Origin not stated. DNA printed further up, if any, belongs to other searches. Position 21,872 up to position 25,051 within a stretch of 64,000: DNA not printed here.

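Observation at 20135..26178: Compact 4-gene operon combining pyruvyl-transferase-like, reductase-adenylase fusion, V4R/ATC-hydrolase-like and GMC flavoprotein genes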

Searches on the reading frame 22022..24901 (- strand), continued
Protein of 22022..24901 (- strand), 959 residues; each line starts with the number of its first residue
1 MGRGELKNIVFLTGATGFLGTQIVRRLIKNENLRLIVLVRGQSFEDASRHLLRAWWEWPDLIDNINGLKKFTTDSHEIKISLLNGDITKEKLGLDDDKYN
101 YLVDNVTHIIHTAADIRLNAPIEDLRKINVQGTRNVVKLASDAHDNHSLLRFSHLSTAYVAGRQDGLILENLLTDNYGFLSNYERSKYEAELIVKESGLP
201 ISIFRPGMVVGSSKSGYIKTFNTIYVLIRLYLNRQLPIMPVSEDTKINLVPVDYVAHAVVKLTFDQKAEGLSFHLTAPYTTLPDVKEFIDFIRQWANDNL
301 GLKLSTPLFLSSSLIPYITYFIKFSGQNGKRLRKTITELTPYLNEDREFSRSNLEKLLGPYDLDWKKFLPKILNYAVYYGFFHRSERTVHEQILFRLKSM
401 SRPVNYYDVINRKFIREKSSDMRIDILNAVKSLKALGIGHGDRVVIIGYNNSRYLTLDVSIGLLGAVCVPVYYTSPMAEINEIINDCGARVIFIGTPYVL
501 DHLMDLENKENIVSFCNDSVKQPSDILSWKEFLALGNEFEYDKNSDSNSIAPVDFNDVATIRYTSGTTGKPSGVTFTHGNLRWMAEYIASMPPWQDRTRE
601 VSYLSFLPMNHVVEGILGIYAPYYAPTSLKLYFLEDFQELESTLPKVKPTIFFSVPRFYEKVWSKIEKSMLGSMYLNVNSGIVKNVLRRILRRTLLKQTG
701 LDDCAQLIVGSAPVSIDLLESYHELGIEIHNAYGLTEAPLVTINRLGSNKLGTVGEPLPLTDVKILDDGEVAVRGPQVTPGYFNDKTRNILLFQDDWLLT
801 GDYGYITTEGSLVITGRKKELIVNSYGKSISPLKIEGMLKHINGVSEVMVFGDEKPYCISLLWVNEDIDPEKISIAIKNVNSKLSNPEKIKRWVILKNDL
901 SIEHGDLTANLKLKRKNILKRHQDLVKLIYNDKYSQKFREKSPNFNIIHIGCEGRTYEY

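Call 10: find_related_loci(query=A1, collection=genome_contigs, flank=10000)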
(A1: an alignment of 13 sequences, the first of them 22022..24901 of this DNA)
Query A1 (959 aa) in genome_contigs; peptide patterns used: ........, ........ (x = any residue, [..] = any of these).
191 stretches matched a pattern; 145 encode a relative of the query (tblastn E <= 1e-3); the best 80 are kept; 80 distinct loci.
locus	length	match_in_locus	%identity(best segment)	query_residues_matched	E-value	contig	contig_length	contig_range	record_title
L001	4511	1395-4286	89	1-959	0e+0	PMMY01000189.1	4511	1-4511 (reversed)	MAG: Methanobacterium sp. isolate fen_5 73.20100900_E2S.9_contig_101985, whole genome shotgun sequence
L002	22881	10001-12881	88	1-959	0e+0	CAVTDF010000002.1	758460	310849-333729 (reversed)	MAG: uncultured Methanobacteriaceae archaeon isolate MFD01188.bin.1.48 genome assembly, contig: contig_15222, whole geno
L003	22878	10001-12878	80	1-959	0e+0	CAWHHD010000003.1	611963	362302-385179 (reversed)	MAG: uncultured Methanobacteriaceae archaeon isolate MFD02134.bin.1.155 genome assembly, contig: contig_48232, whole gen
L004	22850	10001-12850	72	1-951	0e+0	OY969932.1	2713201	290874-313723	MAG: uncultured Methanobacteriaceae archaeon isolate MFD09286.bin.c.5 genome assembly, chromosome: 1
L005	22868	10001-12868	71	1-954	0e+0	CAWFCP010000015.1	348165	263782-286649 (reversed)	MAG: uncultured Methanobacteriaceae archaeon isolate MFD04716.bin.1.246 genome assembly, contig: contig_77457, whole gen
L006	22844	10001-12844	71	1-951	0e+0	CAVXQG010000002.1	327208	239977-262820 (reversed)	MAG: uncultured Methanobacteriaceae archaeon isolate MFD05502.bin.2.123 genome assembly, contig: contig_24958, whole gen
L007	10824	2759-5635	70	1-959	0e+0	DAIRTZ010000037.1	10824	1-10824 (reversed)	MAG TPA_asm: Methanobacterium sp. isolate CTOTU11298 NODE_1929_length_10824_cov_8.509611, whole genome shotgun sequence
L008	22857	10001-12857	73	9-959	0e+0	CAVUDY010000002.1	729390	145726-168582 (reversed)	MAG: uncultured Methanobacteriaceae archaeon isolate MFD02809.bin.1.192 genome assembly, contig: contig_179156, whole ge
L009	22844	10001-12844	71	1-951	0e+0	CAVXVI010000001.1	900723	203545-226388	MAG: uncultured Methanobacteriaceae archaeon isolate MFD06435.bin.2.182 genome assembly, contig: contig_21278, whole gen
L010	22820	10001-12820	60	3-959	0e+0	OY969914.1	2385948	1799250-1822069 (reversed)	MAG: uncultured Methanobacteriaceae archaeon isolate MFD02416.bin.1.248 genome assembly, chromosome: 1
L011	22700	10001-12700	59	9-931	0e+0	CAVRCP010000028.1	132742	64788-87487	MAG: uncultured Methanobacteriaceae archaeon isolate MFD03323.bin.1.25 genome assembly, contig: contig_31581, whole geno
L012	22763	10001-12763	57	6-952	0e+0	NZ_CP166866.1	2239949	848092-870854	Methanobacterium sp. ACI-7 chromosome, complete genome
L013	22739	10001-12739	58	10-938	0e+0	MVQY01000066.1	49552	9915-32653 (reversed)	MAG: Methanobacterium sp. PtaU1.Bin097 A4E26_contig000066, whole genome shotgun sequence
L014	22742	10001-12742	57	1-933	0e+0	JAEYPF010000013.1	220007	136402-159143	MAG: Methanobacteriota archaeon isolate OH_CBB_181 k127_1326887, whole genome shotgun sequence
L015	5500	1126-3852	59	10-932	0e+0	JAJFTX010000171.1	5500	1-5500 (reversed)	MAG: Methanobacterium sp. isolate bin.336 k141_2284035, whole genome shotgun sequence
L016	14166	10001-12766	55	1-952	0e+0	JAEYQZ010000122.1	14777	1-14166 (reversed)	MAG: Methanobacteriota archaeon isolate OH_CBB_41 k127_446096, whole genome shotgun sequence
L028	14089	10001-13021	52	7-952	0e+0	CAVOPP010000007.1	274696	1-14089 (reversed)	MAG: uncultured Methanobacteriaceae archaeon isolate MFD00032.bin.1.135 genome assembly, contig: contig_49440, whole gen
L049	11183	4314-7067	49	2-931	0e+0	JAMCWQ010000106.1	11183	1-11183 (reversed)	MAG: Chloroflexota bacterium isolate FK_Sedi_B_Bin.53 NODE_23898_length_11183_cov_1.40982, whole genome shotgun sequence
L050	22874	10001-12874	48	10-955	0e+0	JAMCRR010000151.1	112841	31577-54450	MAG: Chloroflexota bacterium isolate FK_Sedi_A_Bin.25 NODE_205_length_112841_cov_4.92167, whole genome shotgun sequence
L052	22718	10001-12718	49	10-955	0e+0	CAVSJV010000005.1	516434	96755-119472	MAG: Methanomassiliicoccaceae archaeon isolate MFD02416.bin.2.149 genome assembly, contig: contig_75303, whole genome sh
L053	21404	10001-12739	49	4-930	0e+0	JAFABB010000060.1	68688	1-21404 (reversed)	MAG: Bacillota bacterium isolate OH_SBB_108 k127_322048, whole genome shotgun sequence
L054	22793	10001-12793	49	6-933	0e+0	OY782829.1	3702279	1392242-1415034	MAG: Anaerovoracaceae bacterium isolate 4d0eff97-7de3-49ad-953d-66426f0db4f8 genome assembly, chromosome: 1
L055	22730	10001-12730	48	1-951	0e+0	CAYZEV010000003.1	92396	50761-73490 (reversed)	MAG TPA_asm: uncultured Methanomassiliicoccaceae archaeon isolate SRP302447_co1_125 genome assembly, contig: NODE_823_le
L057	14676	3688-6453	49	1-933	0e+0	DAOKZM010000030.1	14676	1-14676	MAG TPA_asm: Thermomicrobiales bacterium isolate AMR_MDS_0050 NODE_1824_length_14676_cov_3.026606, whole genome shotgun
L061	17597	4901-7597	48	10-932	0e+0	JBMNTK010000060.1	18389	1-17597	MAG: Anaerolineae bacterium isolate SBF912SR1HQ0001 scaffold_9792_c1, whole genome shotgun sequence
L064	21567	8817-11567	46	2-932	0e+0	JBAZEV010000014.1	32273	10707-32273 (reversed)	MAG: Candidatus Bathyarchaeia archaeon isolate SO_2017_LW3_134 NODE_3326_length_32273_cov_1.134076_LW162_2017, whole gen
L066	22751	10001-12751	47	2-930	0e+0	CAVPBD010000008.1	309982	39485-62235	MAG: Candidatus Bathyarchaeota archaeon isolate MFD00032.bin.1.38 genome assembly, contig: contig_64914, whole genome sh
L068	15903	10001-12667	47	11-931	0e+0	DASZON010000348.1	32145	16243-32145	MAG TPA_asm: Actinomycetota bacterium isolate SMAG_U5946 k141_3569990, whole genome shotgun sequence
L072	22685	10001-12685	48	6-931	0e+0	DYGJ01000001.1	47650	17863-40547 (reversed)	MAG TPA_asm: Thermotoga sp. isolate BE2012_65_8 Afr_mines_BE2012_406_length_47650_cov_3_514781, whole genome shotgun seq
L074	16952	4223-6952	46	10-930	0e+0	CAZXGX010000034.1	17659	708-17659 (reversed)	MAG TPA_asm: uncultured Candidatus Bathyarchaeia archaeon isolate SRP192927_co7_369 genome assembly, contig: NODE_5882_l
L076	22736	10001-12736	45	6-930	0e+0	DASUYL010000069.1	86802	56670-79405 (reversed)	MAG TPA_asm: Jiangellaceae bacterium isolate SMAG_U1894 k141_1803585, whole genome shotgun sequence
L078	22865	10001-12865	48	1-954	0e+0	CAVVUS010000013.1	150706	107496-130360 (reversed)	MAG: uncultured Chloroflexia bacterium isolate MFD02923.bin.2.49 genome assembly, contig: contig_19799, whole genome sho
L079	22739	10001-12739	47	10-932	0e+0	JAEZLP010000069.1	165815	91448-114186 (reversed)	MAG: Bacillota bacterium isolate OH_CDB_75 k127_1803410, whole genome shotgun sequence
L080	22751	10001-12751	46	2-933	0e+0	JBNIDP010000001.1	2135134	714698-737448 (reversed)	MAG: Candidatus Bathyarchaeia archaeon isolate Bathy6-F86_MillB Bathy86_contig1, whole genome shotgun sequence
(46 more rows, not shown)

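Call 19: search_solved_structures(query=window:22022-24901:-, max_evalue=1e-10)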
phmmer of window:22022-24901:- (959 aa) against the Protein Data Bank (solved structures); distinct sequences matched with E-value up to 1e-10: 65 (the best 60 are shown).
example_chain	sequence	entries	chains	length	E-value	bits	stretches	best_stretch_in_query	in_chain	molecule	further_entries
5msc_A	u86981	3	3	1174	2.8e-30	108.5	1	553-933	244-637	Carboxylic acid reductase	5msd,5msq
5mso_A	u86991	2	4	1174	8e-30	107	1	438-933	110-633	Carboxylic acid reductase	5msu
8wev_A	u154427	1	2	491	6.4e-28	100.7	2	697-855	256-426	Feruloyl-CoA Synthetase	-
8weu_A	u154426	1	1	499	6.9e-28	100.6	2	697-855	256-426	Fatty-acyl-CoA synthase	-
5x8f_A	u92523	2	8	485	1e-26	96.7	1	695-854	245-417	2-succinylbenzoate--CoA ligase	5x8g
5buq_A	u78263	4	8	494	1.2e-26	96.5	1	694-854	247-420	2-succinylbenzoate--CoA ligase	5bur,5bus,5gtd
3r44_A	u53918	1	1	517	5.3e-25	91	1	652-855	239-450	fatty acyl CoA synthetase FADD13 (FATTY-ACYL-CoA SYNTHETASE)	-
4u7w_A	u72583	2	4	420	2.2e-24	89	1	6-283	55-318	MxaA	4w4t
8v1x_A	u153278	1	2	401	3.5e-24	88.3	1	10-277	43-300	Type I polyketide synthase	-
5msp_A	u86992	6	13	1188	1.3e-22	83.2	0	558-928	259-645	Thioester reductase domain-containing protein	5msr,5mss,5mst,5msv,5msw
6qjz_A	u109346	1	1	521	2e-21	79.2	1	711-877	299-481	oxalyl CoA-synthetase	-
8r2q_A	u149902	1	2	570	3.9e-20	74.9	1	421-620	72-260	Probable fatty-acid-CoA ligase FadD5 (Fatty-acid-CoA synthetase) (Fatty-acid-CoA synthase)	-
7kyd_A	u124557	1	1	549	3.6e-19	71.7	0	385-656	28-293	Long-chain fatty-acyl-CoA synthetase CG6178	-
5ie0_A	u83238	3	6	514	1.1e-18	70.1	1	711-852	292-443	Oxalate--CoA ligase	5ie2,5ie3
8r2r_A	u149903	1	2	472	2.2e-18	69.1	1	421-658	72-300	Probable fatty-acid-CoA ligase FadD5 (Fatty-acid-CoA synthetase) (Fatty-acid-CoA synthase)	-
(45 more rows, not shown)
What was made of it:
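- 22106..23611 (-): Adenylation (AMP-binding) domain plus C-terminal subdomain of RA (aa 431-932). Contains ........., NAYGLTE, TGD and GRKKE motifs. Best PDB hits are carboxylic acid reductase adenylation domains (call 19).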

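Call 39: search_protein_families(library=pfam, proteins=[L064:7606-8757:+, L064:11961-14420:-, L066:9222-9854:+, L066:12843-13775:-, L066:7435-8850:+, L074:1873-3912:+, L074:7505-9226:+, L080:8678-9877:+, L080:13277-14224:-, L080:5715-7739:+], max_evalue=0.0001)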
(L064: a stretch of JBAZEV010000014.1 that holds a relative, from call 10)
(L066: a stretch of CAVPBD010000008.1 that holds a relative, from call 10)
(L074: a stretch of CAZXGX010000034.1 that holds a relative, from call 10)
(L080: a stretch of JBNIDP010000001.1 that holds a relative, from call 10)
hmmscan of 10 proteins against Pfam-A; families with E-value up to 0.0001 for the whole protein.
L064:7606-8757:+ (384 aa): 0 families

L064:11961-14420:- (819 aa): 4 families
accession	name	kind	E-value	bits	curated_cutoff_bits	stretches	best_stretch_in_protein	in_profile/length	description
PF00122.25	E1-E2_ATPase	-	9.5e-59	198.4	28.1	1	290-468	2-180/181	E1-E2 ATPase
PF00702.32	Hydrolase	-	2.4e-38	132.9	26.4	1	486-713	2-191/191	haloacid dehalogenase-like hydrolase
PF00403.32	HMA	-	8.7e-33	113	24.8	2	77-138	1-62/62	Heavy-metal-associated domain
PF08282.18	Hydrolase_3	-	9e-06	26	20.9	0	688-737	198-247/255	haloacid dehalogenase-like hydrolase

L066:9222-9854:+ (211 aa): 4 families
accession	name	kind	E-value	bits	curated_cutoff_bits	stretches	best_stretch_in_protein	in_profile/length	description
PF12773.13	DZR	-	2.5e-10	40.8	27.3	1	164-207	1-45/45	Double zinc ribbon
PF13240.11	Zn_Ribbon_1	-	2.9e-09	36.9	25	1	189-209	2-22/23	zinc-ribbon domain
PF24463.1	DUF7577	-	3.6e-08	33.3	28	1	189-209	5-25/27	Domain of unknown function (DUF7577)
PF13248.11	Zn_ribbon_3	-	5.5e-06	26.1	27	0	164-184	5-26/26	zinc-ribbon domain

L066:12843-13775:- (310 aa): 0 families

L066:7435-8850:+ (472 aa): 0 families

L074:1873-3912:+ (680 aa): 1 family
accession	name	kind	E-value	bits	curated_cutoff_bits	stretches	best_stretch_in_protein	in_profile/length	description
PF09826.15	Beta_propel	-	1.4e-148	496.3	22.4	1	122-670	1-495/495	Beta propeller domain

L074:7505-9226:+ (574 aa): 5 families
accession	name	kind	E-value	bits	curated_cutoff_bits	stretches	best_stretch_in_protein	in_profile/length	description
PF02518.31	HATPase_c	-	4e-23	82.4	26.4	1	467-571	2-110/111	Histidine kinase-, DNA gyrase B-, and HSP90-like ATPase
PF16927.11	HisKA_7TM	-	2.4e-16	60.7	28.6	1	16-231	7-224/224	N-terminal 7TM region of histidine kinase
PF13426.13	PAS_9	-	3.8e-15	56.5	27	1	243-343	1-102/103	PAS domain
PF00989.32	PAS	-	1.1e-10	42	22.6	1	236-342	4-113/113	PAS fold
PF00512.31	HisKA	-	3.5e-10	40.2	26.9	1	362-424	3-62/66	His Kinase A (phospho-acceptor) domain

L080:8678-9877:+ (400 aa): 0 families

L080:13277-14224:- (315 aa): 0 families

L080:5715-7739:+ (675 aa): 1 family
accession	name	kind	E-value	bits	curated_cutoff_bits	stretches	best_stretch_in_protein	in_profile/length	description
PF09826.15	Beta_propel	-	2.8e-148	495.3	22.4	1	130-667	1-495/495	Beta propeller domain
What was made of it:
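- Tried and rejected: They were a metal ATPase, zinc-ribbon proteins, beta-propeller proteins and a histidine kinase (call 39).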

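Call 46: search_protein_families(library=pfam, proteins=[L053:7312-8679:+, L053:6304-7152:+, L054:6140-6832:+, L054:4709-6088:+, L054:12911-13675:+, L054:13685-16300:+, L079:12903-14093:+, L079:4608-6338:+, L049:1732-2757:-, L055:7896-8564:+], max_evalue=0.0001)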
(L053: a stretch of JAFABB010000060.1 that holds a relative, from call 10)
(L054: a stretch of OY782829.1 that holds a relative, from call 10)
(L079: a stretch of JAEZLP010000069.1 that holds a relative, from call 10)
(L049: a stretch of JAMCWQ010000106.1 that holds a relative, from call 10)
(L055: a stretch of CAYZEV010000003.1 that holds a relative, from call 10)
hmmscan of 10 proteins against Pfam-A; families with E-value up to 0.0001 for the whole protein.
L053:7312-8679:+ (456 aa): 2 families
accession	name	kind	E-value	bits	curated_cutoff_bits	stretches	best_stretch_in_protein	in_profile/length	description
PF00171.27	Aldedh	-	3.6e-86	290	23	1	21-428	48-461/461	Aldehyde dehydrogenase family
PF05893.19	LuxC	-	7.8e-06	25.5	21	1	97-268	81-263/401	Acyl-CoA reductase (LuxC)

L053:6304-7152:+ (283 aa): 2 families
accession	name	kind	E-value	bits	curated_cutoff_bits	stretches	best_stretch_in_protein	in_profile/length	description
PF03358.20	FMN_red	-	2.7e-21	76.2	24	1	23-157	2-128/152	NADPH-dependent FMN reductase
PF02525.22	Flavodoxin_2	-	2.3e-05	24.6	27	1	79-125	58-103/198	Flavodoxin-like fold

L054:6140-6832:+ (231 aa): 1 family
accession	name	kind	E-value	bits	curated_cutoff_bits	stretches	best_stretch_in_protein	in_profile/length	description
PF00440.29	TetR_N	-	6.9e-10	39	24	1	55-99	1-44/47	Bacterial regulatory proteins, tetR family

L054:4709-6088:+ (460 aa): 2 families
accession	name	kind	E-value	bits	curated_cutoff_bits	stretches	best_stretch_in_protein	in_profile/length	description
PF13520.12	AA_permease_2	-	3.8e-37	128.7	27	1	37-419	8-399/427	Amino acid permease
PF00324.27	AA_permease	-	3.2e-34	118.9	24.6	1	51-392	24-383/470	Amino acid permease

L054:12911-13675:+ (255 aa): 2 families
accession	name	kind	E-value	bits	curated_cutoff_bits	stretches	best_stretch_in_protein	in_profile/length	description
PF05685.18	Uma2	-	1.9e-27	96.3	27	1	76-243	2-167/172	Putative restriction endonuclease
PF02604.26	PhdYeFM_antitox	-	2.7e-07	30.7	29.8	1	11-49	3-42/74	Antitoxin Phd_YefM, type II toxin-antitoxin system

L054:13685-16300:+ (872 aa): 4 families
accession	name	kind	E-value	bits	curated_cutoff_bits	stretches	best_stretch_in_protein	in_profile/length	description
PF17874.7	TPR_MalT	-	9.2e-25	88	45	1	551-758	127-333/336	MalT-like TPR region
PF00196.25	GerE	-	6.2e-17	61.4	23.5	1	811-865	2-56/57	Bacterial regulatory proteins, luxR family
PF08281.18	Sigma70_r4_2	-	6.6e-08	32.5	25.7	1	808-846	7-46/54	Sigma-70, region 4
PF04545.22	Sigma70_r4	-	9.4e-06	25.5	24.1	0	810-846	3-40/50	Sigma-70, region 4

L079:12903-14093:+ (397 aa): 1 family
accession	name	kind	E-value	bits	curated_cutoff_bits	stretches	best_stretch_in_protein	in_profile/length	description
PF01963.22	TraB_PrgY_gumN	-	1.6e-34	120.4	26.8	1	23-235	8-248/263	TraB/PrgY/gumN family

L079:4608-6338:+ (577 aa): 2 families
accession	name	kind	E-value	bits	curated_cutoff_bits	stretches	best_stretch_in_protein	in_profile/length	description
PF02638.21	GHL10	-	1.9e-54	185.4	27.9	1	208-518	2-300/311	Glycosyl hydrolase-like 10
PF07833.16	Cu_amine_oxidN1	-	6e-31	107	24.2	1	76-186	2-108/108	Copper amine oxidase N-terminal domain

L049:1732-2757:- (341 aa): 2 families
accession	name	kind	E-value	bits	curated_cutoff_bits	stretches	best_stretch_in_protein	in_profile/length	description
PF00005.33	ABC_tran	-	1.3e-26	94.3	25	1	63-202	1-137/137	ABC transporter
PF13304.12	AAA_21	-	2.7e-11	44.5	27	1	174-233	238-300/304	AAA domain, putative AbiEii toxin, Type IV TA system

L055:7896-8564:+ (223 aa): 1 family
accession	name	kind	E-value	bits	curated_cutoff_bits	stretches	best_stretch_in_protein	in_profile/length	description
PF00440.29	TetR_N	-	7.6e-19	67.7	24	1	27-72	1-46/47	Bacterial regulatory proteins, tetR family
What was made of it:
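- Aldehyde dehydrogenase directly upstream of PT in a Bacillota locus (call 46).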
